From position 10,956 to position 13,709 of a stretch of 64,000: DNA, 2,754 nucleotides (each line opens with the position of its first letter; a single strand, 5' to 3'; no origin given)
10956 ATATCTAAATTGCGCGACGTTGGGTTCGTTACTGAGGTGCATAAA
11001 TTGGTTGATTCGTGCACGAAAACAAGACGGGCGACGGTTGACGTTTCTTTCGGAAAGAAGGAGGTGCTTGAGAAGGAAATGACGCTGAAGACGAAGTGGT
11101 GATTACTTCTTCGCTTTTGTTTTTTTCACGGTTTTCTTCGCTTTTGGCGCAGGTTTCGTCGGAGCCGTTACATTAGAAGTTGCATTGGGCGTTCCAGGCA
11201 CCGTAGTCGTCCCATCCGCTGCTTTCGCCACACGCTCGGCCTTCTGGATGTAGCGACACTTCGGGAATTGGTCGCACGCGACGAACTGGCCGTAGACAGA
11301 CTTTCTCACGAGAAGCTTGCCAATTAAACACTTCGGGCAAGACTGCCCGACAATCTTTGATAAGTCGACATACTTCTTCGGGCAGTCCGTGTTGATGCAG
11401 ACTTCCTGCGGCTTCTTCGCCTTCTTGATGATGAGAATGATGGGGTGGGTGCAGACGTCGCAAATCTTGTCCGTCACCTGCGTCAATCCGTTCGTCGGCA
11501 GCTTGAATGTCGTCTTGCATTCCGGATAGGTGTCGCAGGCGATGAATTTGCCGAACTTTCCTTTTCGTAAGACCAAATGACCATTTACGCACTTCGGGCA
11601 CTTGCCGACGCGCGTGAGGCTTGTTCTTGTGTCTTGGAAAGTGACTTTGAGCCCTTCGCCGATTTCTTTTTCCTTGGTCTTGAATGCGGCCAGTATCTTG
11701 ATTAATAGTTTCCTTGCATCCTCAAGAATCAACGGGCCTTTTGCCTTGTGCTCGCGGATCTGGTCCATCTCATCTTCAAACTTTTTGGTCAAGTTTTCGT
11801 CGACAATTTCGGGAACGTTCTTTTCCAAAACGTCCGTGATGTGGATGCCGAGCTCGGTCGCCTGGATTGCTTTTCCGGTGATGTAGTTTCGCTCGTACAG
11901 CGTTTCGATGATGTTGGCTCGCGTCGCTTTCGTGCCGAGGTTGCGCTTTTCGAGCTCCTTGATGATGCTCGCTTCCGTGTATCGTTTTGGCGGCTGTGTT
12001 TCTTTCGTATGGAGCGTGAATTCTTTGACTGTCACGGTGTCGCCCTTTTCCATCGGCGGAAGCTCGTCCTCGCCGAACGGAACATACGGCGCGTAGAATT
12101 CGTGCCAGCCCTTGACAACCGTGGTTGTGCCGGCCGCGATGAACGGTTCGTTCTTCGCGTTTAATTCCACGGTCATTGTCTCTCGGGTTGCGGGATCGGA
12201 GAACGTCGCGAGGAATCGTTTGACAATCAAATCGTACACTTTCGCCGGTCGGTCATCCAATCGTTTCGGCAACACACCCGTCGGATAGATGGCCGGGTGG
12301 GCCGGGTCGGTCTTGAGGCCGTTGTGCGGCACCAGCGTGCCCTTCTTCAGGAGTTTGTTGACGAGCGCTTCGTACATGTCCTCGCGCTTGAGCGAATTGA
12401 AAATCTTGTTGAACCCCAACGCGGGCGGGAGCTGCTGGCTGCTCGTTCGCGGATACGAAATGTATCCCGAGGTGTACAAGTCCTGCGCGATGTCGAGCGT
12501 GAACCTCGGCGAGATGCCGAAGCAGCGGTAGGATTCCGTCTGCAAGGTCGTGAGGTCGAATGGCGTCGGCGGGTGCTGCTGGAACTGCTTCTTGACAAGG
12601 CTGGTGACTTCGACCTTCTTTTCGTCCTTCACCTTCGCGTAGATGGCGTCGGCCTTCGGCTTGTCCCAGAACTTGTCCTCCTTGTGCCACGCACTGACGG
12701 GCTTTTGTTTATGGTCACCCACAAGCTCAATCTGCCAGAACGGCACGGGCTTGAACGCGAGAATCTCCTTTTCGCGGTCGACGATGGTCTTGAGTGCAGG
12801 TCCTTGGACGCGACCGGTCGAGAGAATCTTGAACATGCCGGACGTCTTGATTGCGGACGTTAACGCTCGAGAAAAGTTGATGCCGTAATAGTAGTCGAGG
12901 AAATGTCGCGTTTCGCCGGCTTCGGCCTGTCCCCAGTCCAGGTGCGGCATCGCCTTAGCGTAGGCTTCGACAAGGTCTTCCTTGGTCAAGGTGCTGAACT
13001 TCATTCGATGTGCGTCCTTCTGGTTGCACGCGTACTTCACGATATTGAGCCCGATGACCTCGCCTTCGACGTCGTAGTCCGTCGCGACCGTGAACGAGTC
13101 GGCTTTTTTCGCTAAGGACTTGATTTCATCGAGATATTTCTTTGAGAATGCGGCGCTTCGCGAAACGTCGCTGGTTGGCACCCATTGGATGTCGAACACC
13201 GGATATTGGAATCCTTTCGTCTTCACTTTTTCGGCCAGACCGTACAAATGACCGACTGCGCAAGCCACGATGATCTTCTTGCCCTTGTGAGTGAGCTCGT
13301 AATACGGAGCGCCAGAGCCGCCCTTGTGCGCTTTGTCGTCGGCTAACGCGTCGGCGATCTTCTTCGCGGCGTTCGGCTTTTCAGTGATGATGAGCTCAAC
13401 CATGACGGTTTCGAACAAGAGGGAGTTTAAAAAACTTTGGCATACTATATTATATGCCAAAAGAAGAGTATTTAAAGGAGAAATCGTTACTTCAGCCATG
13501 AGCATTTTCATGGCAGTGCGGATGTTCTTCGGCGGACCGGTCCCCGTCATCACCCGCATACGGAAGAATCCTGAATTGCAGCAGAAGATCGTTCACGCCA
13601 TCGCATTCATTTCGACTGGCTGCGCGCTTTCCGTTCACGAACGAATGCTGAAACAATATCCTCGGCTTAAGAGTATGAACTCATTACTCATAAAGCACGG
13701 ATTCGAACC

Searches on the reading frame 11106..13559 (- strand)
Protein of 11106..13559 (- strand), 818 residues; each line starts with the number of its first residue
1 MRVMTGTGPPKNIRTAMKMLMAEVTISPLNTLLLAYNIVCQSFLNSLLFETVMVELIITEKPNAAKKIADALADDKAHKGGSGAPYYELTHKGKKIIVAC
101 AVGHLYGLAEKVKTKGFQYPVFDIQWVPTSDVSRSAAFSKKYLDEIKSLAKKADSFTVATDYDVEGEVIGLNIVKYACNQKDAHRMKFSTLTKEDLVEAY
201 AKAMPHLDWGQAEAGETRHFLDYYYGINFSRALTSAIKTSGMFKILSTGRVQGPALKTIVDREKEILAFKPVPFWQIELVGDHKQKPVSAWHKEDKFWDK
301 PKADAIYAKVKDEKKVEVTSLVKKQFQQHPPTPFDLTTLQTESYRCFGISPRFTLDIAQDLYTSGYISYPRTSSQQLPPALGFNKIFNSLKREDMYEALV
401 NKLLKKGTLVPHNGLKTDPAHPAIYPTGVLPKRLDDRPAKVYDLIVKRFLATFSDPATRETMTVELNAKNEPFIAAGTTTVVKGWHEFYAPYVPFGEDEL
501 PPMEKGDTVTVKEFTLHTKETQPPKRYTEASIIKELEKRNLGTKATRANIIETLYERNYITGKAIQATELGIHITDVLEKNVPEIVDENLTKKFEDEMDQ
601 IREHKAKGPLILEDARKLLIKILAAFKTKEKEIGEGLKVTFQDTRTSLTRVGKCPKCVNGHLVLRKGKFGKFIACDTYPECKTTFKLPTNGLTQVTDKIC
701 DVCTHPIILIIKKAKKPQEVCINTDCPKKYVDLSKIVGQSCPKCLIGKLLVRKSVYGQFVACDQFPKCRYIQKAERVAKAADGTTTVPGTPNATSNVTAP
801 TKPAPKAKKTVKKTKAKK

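Call 26: search_protein_families(library=pfam, max_evalue=0.00001, proteins=[window:11106-13559:-])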
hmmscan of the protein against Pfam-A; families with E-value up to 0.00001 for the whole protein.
seq(818 aa): 3 families
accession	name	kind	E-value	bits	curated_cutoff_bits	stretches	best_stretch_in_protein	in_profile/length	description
PF01131.25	Topoisom_bac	-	1e-121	407.3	35.1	1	209-607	4-405/411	DNA topoisomerase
PF01396.24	Zn_ribbon_Top1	-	1.4e-25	89.2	32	2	651-689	1-38/39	Topoisomerase DNA binding C4 zinc finger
PF01751.28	Toprim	-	6.5e-12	45.9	23.1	1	55-189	1-94/96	Toprim domain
